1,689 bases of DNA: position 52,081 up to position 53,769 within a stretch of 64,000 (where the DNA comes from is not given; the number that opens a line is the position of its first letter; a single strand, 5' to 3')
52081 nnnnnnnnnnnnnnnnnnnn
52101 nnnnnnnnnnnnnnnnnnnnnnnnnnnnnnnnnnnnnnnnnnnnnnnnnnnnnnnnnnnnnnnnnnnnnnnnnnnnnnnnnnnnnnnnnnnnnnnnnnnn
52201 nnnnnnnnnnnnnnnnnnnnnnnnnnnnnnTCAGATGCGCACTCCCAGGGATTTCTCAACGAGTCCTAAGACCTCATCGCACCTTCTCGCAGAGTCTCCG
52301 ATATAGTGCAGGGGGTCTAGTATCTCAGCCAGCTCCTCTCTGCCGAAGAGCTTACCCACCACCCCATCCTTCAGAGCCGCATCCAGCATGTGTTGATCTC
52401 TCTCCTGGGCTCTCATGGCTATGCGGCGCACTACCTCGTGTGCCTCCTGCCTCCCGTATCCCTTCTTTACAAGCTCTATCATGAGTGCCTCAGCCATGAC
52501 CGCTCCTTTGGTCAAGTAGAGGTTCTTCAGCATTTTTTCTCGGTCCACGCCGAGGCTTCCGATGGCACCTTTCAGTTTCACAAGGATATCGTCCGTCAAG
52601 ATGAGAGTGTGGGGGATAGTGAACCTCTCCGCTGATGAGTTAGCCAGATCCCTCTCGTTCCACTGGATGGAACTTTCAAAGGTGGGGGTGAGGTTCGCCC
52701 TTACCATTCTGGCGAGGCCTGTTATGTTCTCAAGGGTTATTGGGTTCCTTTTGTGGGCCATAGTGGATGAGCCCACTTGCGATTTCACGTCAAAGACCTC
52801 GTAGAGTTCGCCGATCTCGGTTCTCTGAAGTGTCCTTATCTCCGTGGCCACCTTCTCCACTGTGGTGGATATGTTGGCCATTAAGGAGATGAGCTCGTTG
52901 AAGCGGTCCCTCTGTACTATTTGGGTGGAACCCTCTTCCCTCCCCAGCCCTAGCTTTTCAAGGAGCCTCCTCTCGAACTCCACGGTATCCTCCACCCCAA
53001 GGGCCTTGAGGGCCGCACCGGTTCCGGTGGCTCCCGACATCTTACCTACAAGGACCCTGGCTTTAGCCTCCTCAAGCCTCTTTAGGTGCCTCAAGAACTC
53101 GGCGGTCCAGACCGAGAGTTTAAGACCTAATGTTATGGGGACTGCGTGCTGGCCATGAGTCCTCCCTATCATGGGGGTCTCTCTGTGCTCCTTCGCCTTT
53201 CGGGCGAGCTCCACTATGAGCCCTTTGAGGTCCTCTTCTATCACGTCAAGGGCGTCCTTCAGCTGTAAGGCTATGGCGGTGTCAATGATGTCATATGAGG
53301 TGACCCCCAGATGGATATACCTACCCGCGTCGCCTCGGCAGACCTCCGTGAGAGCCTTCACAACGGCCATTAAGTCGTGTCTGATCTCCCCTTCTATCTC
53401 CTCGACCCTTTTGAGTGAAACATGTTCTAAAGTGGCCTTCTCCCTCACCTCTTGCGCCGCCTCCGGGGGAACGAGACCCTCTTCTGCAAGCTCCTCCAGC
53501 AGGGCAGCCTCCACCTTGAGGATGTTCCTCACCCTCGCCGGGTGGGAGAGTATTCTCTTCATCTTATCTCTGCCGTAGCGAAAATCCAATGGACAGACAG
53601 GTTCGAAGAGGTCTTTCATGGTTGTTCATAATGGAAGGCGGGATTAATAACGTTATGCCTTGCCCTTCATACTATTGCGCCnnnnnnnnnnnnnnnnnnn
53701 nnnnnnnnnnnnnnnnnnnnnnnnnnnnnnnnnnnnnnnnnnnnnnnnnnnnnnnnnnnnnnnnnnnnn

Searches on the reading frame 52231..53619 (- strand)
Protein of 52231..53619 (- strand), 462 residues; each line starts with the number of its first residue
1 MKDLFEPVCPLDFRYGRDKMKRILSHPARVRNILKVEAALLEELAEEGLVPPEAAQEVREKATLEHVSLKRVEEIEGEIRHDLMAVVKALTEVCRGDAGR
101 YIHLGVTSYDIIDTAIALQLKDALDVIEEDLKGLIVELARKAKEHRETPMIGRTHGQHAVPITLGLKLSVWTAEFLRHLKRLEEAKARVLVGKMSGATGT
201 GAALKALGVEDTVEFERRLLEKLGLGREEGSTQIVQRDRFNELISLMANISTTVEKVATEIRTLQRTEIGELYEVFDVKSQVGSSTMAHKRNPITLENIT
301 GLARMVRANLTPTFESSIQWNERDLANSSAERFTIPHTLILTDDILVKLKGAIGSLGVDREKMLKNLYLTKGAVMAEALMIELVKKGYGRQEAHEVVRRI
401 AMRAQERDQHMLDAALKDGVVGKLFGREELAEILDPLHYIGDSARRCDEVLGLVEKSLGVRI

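Call 60: search_protein_families(library=pfam, proteins=[window:52231-53619:-], max_evalue=0.0001)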
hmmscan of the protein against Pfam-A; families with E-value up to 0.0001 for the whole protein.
window:52231-53619:- (462 aa): 2 families
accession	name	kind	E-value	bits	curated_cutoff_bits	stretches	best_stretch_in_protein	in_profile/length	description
PF00206.25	Lyase_1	-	4.6e-55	187.7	27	1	18-306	8-310/312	Lyase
PF10397.14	ADSL_C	-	2.3e-19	69.9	32.7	1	372-450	1-79/79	Adenylosuccinate lyase C-terminus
